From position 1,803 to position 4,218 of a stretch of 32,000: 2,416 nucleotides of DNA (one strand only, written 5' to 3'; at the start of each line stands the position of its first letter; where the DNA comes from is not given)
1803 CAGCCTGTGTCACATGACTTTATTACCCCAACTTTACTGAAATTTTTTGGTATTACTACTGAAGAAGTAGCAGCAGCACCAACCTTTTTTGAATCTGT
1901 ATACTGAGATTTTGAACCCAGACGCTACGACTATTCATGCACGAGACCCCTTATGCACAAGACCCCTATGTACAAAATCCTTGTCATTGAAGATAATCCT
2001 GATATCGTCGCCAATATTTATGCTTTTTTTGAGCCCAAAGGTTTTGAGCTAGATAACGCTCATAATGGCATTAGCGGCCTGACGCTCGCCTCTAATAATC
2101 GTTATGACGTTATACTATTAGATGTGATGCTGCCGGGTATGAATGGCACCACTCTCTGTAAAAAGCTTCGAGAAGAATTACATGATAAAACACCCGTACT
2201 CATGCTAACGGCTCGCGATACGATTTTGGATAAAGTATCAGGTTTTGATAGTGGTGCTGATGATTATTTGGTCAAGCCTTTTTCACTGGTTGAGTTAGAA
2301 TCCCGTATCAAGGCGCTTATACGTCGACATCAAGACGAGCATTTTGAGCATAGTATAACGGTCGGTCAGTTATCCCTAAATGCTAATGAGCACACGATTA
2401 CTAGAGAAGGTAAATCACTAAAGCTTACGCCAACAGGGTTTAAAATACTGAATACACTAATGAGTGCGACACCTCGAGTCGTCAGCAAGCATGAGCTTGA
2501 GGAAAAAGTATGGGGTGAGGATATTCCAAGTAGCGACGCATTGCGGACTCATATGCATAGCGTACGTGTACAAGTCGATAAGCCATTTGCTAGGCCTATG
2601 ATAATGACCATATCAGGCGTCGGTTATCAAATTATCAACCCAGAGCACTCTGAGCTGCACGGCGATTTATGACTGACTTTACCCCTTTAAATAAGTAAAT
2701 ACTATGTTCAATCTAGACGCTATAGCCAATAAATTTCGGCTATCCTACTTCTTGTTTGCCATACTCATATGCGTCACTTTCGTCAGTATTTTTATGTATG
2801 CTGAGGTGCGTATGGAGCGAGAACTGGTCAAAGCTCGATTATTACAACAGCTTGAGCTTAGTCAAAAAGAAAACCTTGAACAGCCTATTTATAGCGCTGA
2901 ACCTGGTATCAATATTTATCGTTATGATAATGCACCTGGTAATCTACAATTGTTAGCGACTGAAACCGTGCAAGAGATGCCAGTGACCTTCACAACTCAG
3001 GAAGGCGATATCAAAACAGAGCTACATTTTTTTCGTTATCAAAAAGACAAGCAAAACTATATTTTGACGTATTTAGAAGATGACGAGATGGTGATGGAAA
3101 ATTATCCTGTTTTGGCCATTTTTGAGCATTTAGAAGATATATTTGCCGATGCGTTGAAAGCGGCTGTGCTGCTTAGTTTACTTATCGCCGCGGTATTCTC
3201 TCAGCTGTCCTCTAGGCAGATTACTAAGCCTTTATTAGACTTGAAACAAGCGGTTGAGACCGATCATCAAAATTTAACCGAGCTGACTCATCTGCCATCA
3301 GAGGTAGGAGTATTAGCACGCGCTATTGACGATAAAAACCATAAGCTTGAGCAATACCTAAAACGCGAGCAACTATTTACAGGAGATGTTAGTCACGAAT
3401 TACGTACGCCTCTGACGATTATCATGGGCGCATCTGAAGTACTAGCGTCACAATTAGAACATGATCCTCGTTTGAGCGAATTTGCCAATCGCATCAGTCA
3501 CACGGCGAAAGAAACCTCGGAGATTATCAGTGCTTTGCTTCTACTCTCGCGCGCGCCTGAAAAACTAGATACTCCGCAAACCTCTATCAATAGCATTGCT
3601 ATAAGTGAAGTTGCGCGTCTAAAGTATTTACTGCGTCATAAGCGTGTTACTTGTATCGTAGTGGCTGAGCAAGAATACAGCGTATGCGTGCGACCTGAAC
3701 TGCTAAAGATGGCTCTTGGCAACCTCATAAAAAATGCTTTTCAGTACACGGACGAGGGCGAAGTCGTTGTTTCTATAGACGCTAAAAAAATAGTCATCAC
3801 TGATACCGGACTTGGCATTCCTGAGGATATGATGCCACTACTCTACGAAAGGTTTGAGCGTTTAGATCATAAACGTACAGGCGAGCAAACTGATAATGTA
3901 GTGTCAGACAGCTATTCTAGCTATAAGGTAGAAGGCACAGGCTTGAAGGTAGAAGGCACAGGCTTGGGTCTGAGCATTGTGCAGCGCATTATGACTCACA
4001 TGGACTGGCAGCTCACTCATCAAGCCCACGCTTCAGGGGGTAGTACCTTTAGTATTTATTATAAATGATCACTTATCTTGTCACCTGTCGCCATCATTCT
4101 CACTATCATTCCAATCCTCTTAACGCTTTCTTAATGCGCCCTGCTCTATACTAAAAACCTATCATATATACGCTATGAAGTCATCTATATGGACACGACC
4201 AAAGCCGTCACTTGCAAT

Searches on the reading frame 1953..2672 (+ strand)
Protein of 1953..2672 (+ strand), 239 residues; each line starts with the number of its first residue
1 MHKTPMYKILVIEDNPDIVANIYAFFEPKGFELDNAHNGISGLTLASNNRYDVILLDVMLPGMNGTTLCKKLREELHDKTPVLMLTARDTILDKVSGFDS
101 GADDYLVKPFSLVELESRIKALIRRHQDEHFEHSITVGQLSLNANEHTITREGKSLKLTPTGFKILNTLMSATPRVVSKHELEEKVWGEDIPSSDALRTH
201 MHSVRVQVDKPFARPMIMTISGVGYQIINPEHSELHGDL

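Call 7: search_protein_families(library=pfam, proteins=[window:1953-2672:+])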
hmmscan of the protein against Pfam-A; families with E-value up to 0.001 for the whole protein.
window:1953-2672:+ (239 aa): 2 families
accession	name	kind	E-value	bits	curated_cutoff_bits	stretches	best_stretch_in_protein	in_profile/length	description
PF00072.30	Response_reg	-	4.9e-27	94.7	30.2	1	9-119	1-110/111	Response regulator receiver domain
PF00486.34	Trans_reg_C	-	1.2e-17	64.2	26.2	1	153-226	1-76/77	Transcriptional regulatory protein, C terminal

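Call 27: find_encoding_contigs(protein=window:1953-2672:+, flank=6000, max_places=10)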
Protein window:1953-2672:+ (239 aa): no gene with exactly this product is on record in the collection.

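Call 37: find_homologous_proteins(query=window:1953-2672:+, max_evalue=1e-60)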
Query window:1953-2672:+ (239 aa): 2495 proteins with E <= 1e-60 among 8000 candidates; the best 120 are listed.
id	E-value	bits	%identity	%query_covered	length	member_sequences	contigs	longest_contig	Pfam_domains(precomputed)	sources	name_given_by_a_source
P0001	8.9e-137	472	90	97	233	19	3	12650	PF00486.35,PF00072.31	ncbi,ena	-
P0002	8.6e-136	469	90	97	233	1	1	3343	PF00486.35,PF00072.31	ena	-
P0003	2.2e-135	468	90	97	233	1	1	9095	PF00486.35,PF00072.31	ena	-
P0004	3.3e-135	467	90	97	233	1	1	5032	PF00486.35,PF00072.31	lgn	-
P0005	8.3e-135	466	90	97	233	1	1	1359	PF00486.35,PF00072.31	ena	-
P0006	3.9e-134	463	89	97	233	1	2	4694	PF00486.35,PF00072.31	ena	-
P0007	4.0e-134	463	89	97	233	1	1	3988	PF00486.35,PF00072.31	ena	-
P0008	1.7e-133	461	88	97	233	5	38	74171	PF00486.35,PF00072.31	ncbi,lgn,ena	-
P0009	2.2e-133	461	91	95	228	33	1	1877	PF00486.35,PF00072.31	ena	-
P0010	1.1e-132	459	90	95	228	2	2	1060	PF00486.35,PF00072.31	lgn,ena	-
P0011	1.1e-132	459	90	95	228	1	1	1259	PF00486.35,PF00072.31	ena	-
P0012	2.1e-132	458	90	95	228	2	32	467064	PF00486.35,PF00072.31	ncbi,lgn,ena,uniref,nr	ncbi:response regulator transcription factor [Psychrobacter sp. AOP22-C1-C5]|uniref:response regulat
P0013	2.1e-132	458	90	95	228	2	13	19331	PF00486.35,PF00072.31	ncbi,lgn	ncbi:MAG: response regulator transcription factor [Moraxellaceae bacterium]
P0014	5.6e-132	456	91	95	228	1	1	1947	PF00486.35,PF00072.31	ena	-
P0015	5.6e-132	456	90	95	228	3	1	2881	PF00486.35,PF00072.31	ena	-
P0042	6.8e-128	443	86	95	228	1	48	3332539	PF00486.35,PF00072.31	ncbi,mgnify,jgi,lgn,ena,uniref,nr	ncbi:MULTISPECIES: response regulator transcription factor [Psychrobacter]|mgnify:FL=1|uniref:Two-co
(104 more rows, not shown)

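Call 38: find_encoding_contigs(protein=P0001, flank=4500, max_places=2)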
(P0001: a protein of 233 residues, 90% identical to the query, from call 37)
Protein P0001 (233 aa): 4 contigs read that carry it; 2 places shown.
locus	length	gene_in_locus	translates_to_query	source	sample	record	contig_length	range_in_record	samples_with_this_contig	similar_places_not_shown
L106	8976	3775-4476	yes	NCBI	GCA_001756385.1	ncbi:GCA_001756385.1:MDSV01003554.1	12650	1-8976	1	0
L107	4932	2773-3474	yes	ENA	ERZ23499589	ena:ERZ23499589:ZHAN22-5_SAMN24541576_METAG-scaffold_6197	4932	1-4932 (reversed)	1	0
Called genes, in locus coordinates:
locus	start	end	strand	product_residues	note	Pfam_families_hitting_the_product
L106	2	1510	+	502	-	?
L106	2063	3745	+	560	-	PF08019:EptA_B_N, PF00884:Sulfatase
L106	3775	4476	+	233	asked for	PF00072:Response_reg, PF00486:Trans_reg_C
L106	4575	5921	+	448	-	PF00512:HisKA, PF02518:HATPase_c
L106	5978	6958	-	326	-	PF01544:CorA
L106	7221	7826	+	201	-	PF03413:PepSY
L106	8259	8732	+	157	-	PF01219:DAGK_prokar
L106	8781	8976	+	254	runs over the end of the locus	PF01569:PAP2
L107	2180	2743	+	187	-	PF00884:Sulfatase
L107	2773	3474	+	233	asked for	PF00072:Response_reg, PF00486:Trans_reg_C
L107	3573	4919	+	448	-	PF00512:HisKA, PF02518:HATPase_c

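Call 39: find_encoding_contigs(protein=P0008, flank=4500, max_places=2)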
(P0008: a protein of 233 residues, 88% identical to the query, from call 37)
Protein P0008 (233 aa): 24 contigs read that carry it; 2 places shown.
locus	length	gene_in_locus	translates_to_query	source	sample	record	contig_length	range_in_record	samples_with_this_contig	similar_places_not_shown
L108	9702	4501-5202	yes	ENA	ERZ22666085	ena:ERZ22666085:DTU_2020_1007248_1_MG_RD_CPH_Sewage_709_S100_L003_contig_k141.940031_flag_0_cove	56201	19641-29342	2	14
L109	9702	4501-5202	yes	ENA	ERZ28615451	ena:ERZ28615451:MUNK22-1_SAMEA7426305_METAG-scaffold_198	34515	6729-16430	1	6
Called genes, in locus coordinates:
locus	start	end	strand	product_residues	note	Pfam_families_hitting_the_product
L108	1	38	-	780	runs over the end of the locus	PF12161:HsdM_N, PF02384:N6_Mtase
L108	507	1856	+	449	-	PF00135:COesterase (faint), PF20434:BD-FAE, PF07859:Abhydrolase_3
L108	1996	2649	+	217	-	PF09335:VTT_dom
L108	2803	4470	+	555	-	PF08019:EptA_B_N, PF00884:Sulfatase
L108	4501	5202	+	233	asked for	PF00072:Response_reg, PF00486:Trans_reg_C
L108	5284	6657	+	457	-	PF00512:HisKA, PF02518:HATPase_c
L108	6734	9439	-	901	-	PF03706:LPG_synthase_TM, PF09924:LPG_synthase_C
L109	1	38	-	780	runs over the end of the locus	PF12161:HsdM_N, PF02384:N6_Mtase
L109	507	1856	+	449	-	PF00135:COesterase (faint), PF20434:BD-FAE, PF07859:Abhydrolase_3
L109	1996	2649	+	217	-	PF09335:VTT_dom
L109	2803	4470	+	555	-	PF08019:EptA_B_N, PF00884:Sulfatase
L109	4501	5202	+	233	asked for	PF00072:Response_reg, PF00486:Trans_reg_C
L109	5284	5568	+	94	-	-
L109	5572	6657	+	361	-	PF00512:HisKA, PF02518:HATPase_c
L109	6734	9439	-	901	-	PF03706:LPG_synthase_TM, PF09924:LPG_synthase_C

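Call 40: find_encoding_contigs(protein=P0012, flank=4500, max_places=2)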
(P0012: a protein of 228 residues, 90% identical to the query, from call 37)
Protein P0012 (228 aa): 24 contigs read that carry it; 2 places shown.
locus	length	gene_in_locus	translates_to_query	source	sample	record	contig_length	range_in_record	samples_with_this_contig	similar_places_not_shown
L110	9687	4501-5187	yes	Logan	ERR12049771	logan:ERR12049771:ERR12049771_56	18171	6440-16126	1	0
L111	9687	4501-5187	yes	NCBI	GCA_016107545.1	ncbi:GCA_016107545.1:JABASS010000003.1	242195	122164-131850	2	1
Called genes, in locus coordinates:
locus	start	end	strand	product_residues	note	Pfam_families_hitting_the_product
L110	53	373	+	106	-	-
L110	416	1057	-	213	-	-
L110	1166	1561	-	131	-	PF12762:DDE_Tnp_IS1595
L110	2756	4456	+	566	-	PF08019:EptA_B_N, PF00884:Sulfatase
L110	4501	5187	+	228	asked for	PF00072:Response_reg, PF00486:Trans_reg_C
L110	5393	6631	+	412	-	PF00512:HisKA, PF02518:HATPase_c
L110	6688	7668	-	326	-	PF01544:CorA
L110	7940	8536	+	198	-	PF03413:PepSY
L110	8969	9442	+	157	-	PF01219:DAGK_prokar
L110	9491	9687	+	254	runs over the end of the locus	PF01569:PAP2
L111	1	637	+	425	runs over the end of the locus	PF00589:Phage_integrase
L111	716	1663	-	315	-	PF00872:Transposase_mut (faint)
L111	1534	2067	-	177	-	PF12161:HsdM_N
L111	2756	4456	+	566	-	PF08019:EptA_B_N, PF00884:Sulfatase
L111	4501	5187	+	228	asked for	PF00072:Response_reg, PF00486:Trans_reg_C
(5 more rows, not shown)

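Call 41: find_encoding_contigs(protein=P0042, flank=4500, max_places=3)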
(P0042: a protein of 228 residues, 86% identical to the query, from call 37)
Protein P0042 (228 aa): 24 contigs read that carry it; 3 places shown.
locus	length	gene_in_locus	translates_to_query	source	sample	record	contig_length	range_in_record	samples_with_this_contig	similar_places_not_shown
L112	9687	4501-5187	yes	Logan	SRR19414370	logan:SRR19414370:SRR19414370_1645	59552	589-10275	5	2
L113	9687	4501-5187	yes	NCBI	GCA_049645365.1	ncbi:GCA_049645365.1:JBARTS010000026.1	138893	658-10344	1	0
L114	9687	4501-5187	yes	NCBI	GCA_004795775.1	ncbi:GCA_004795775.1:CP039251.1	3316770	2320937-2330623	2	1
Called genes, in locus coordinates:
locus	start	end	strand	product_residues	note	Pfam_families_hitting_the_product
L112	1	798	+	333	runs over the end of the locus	PF08240:ADH_N, PF01262:AlaDh_PNT_C (weak), PF00107:ADH_zinc_N, PF13602:ADH_zinc_N_2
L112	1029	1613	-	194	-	PF02525:Flavodoxin_2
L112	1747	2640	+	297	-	PF00126:HTH_1, PF03466:LysR_substrate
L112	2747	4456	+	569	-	PF08019:EptA_B_N, PF00884:Sulfatase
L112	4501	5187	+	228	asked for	PF00072:Response_reg, PF00486:Trans_reg_C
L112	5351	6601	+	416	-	PF00512:HisKA, PF02518:HATPase_c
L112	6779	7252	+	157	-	PF01219:DAGK_prokar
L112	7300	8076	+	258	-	PF01569:PAP2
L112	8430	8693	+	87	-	PF03814:KdpA (weak)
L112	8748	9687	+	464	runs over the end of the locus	PF03814:KdpA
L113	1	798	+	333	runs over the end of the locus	PF08240:ADH_N, PF01262:AlaDh_PNT_C (weak), PF00107:ADH_zinc_N, PF13602:ADH_zinc_N_2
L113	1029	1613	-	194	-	PF02525:Flavodoxin_2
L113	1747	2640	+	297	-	PF00126:HTH_1, PF03466:LysR_substrate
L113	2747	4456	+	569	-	PF08019:EptA_B_N, PF00884:Sulfatase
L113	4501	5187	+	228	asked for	PF00072:Response_reg, PF00486:Trans_reg_C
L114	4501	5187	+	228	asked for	PF00072:Response_reg, PF00486:Trans_reg_C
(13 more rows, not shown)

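Call 72: search_solved_structures(query=window:1953-2672:+, max_evalue=1e-30)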
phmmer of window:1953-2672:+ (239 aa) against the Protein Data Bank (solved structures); distinct sequences matched with E-value up to 1e-30: 11.
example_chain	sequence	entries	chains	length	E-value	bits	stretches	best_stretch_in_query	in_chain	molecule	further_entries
1kgs_A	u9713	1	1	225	2.6e-41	144.9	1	8-226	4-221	DNA BINDING RESPONSE REGULATOR D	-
2gwr_A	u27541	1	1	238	1.4e-40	142.5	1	6-232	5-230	DNA-binding response regulator mtrA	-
4s04_A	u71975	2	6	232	1.3e-39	139.4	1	8-234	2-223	DNA-binding transcriptional regulator BasR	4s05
8jo2_H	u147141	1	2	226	1.7e-39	139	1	8-234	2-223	DNA-binding transcriptional regulator BasR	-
2oqr_A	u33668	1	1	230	1e-37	133.2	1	8-227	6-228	Sensory transduction protein regX3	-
9dvt_R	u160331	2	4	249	1.2e-36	129.7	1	8-236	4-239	DNA-binding dual master transcriptional regulator RpaA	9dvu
9ji3_J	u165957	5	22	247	2.8e-35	125.2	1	3-230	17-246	DNA-binding response regulator | Possible two component system response transcriptional positive regulator PhoP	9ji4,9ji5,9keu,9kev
3r0j_A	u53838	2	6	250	2.9e-35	125.2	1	3-230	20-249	POSSIBLE TWO COMPONENT SYSTEM RESPONSE TRANSCRIPTIONAL POSITIVE REGULATOR PHOP | Response regulator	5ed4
1ys6_A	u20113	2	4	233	4.2e-33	118.1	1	8-226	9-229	Transcriptional regulatory protein prrA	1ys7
3q9s_A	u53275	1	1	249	1.1e-32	116.7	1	7-222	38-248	DNA-binding response regulator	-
7lz9_A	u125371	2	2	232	7.4e-32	114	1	8-234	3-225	Putative two-component system response regulator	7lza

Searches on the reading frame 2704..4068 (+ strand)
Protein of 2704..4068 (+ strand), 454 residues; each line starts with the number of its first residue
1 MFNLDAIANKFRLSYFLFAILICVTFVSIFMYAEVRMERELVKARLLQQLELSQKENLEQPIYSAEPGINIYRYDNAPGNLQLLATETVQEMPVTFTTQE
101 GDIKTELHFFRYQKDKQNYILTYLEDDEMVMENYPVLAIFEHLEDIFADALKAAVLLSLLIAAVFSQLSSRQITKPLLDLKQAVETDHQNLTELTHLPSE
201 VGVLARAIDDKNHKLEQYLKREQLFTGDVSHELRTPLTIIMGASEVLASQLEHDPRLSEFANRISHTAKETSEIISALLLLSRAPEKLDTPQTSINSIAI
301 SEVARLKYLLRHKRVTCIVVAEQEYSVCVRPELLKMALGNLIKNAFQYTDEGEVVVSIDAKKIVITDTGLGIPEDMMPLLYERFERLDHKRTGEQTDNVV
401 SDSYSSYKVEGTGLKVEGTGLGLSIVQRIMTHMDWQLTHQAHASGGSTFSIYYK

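Call 7: search_protein_families(library=pfam, proteins=[window:2704-4068:+])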
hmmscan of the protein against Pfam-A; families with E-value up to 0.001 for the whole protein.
window:2704-4068:+ (454 aa): 2 families
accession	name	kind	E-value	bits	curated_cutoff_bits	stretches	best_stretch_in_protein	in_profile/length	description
PF02518.31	HATPase_c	-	3.1e-17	63.5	26.4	1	331-452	3-106/111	Histidine kinase-, DNA gyrase B-, and HSP90-like ATPase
PF00512.31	HisKA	-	1.8e-14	54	26.9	1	223-284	3-63/66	His Kinase A (phospho-acceptor) domain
